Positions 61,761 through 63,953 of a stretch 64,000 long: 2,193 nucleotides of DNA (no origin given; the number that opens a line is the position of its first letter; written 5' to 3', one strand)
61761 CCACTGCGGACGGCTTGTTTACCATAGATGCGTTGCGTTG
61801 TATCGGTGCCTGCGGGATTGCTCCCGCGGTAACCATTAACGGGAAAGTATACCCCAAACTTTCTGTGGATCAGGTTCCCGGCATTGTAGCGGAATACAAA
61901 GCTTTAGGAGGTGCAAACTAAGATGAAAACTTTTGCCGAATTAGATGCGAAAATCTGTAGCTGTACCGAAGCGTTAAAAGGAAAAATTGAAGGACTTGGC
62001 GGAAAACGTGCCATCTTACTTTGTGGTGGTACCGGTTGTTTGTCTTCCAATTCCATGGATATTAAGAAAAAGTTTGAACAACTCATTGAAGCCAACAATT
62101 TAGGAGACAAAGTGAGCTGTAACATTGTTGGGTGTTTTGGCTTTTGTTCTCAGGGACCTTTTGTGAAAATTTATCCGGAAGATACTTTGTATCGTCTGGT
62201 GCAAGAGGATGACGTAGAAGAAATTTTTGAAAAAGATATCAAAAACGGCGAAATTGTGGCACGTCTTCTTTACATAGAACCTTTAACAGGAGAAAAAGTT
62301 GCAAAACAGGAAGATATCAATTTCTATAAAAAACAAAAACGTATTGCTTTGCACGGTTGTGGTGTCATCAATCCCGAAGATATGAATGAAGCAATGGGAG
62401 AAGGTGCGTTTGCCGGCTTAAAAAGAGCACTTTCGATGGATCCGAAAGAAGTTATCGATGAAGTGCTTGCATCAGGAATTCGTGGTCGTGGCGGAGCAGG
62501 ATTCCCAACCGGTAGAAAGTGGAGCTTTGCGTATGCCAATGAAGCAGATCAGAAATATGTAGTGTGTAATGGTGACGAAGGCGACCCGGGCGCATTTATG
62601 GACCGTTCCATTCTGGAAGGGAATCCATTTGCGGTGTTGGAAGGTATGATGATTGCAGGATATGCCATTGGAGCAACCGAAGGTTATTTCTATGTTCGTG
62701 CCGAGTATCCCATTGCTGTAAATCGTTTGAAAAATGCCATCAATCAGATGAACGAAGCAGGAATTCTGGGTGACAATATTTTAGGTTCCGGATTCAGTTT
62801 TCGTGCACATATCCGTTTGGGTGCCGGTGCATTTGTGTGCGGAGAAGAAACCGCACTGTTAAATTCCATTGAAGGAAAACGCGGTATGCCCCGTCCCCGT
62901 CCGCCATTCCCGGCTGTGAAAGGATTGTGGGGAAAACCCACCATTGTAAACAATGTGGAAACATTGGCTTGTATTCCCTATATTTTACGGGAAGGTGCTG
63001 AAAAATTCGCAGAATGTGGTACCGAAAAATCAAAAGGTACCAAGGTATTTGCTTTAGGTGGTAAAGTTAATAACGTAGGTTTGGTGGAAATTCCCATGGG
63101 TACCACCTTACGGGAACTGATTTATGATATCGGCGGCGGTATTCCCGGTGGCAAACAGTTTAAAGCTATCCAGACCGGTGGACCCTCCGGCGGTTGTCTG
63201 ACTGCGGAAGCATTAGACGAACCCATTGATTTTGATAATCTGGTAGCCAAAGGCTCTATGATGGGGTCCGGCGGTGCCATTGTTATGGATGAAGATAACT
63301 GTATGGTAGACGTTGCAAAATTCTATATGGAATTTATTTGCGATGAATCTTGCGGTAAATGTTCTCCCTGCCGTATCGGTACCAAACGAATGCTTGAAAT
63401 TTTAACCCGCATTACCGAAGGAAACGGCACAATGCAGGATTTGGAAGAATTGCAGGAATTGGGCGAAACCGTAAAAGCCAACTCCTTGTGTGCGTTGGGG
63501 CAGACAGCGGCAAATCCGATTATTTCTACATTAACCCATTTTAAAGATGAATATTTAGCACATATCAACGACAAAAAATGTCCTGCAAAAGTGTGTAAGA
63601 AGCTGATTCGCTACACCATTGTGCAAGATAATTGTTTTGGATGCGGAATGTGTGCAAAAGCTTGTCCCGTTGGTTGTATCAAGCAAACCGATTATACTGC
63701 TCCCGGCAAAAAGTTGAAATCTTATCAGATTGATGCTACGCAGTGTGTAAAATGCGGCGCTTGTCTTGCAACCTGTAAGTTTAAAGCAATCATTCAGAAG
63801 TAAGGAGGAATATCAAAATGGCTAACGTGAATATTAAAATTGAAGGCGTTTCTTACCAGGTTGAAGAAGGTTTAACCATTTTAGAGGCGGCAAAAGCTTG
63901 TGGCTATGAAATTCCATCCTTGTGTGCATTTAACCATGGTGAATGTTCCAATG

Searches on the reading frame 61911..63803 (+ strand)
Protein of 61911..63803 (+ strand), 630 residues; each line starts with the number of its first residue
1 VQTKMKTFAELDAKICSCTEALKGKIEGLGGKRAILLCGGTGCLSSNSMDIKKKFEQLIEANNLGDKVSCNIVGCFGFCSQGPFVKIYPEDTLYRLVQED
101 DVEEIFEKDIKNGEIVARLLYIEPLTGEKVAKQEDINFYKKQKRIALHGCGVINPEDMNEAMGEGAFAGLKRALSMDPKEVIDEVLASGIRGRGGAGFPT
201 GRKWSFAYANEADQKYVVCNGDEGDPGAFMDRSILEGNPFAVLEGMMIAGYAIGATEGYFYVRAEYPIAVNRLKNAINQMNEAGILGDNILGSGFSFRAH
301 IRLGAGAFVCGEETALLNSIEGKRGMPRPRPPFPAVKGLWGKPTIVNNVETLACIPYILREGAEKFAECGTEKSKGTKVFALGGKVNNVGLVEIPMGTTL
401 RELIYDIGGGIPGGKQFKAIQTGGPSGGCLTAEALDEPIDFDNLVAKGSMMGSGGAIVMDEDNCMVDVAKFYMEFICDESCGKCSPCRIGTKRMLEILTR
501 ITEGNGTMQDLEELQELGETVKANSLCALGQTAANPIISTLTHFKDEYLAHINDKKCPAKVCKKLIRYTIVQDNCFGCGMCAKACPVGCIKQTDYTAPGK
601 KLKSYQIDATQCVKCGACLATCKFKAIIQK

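Call 76: search_protein_families(library=ncbifam, proteins=[window:61911-63803:+], max_evalue=0.00001)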
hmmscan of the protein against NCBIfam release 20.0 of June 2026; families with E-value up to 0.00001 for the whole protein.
window:61911-63803:+ (630 aa): 17 families
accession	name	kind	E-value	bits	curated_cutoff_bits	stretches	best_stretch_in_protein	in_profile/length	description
TIGR01959.1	nuoF_fam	equivalog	6.7e-149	495.7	558.65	1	156-552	12-410/410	NADH-quinone oxidoreductase subunit NuoF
NF010120.0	PRK13596.1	equivalog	1.1e-120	403.1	389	1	155-557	17-422/433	NADH-quinone oxidoreductase subunit NuoF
NF008436.0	PRK11278.1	equivalog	4e-111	372.1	749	1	160-561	29-435/448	NADH-quinone oxidoreductase subunit NuoF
NF041612.1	fdxn_Clost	equivalog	6e-20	71.7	150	1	43-120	24-101/102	2Fe-2S ferredoxin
TIGR01945.1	rnfC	subfamily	6.4e-13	48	245.95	1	152-281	98-222/435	RnfABCDGE type electron transport complex subunit C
TIGR04481.1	PR_assoc_PrdC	equivalog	2.4e-12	46.4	490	1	179-431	74-289/425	proline reductase-associated electron transfer protein PrdC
NF003454.1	PRK05035.1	equivalog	3.4e-11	42.4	345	1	170-281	115-223/556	electron transport complex subunit RsxC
NF041613.1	fdxn_Azotob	equivalog_domain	1.5e-10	41.3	195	1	42-118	23-99/107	2Fe-2S ferredoxin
NF058577.1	FdxA_fam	equivalog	4e-10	39.7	65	1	571-626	5-52/52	4Fe-4S ferredoxin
TIGR01971.1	NuoI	subfamily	5.3e-09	35.7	113.05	1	565-628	35-99/121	NADH-quinone oxidoreductase, chain I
NF043039.1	HgcAB_like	equivalog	9.1e-07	28.8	285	1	563-627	290-349/350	HgcAB-like fusion protein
NF004536.0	PRK05888.1-1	equivalog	1.7e-06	27.4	212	1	568-627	53-114/180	NADH-quinone oxidoreductase subunit NuoI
NF004537.0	PRK05888.1-3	equivalog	3.3e-06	26.7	163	1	565-626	60-129/204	NADH-quinone oxidoreductase subunit NuoI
NF040864.1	HgcB_ferredoxin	equivalog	3.8e-06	26.6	99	1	569-627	10-61/93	mercury methylation ferredoxin HgcB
NF004542.0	PRK05888.2-3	equivalog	7.3e-06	25.6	248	0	572-628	82-140/203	NADH-quinone oxidoreductase subunit NuoI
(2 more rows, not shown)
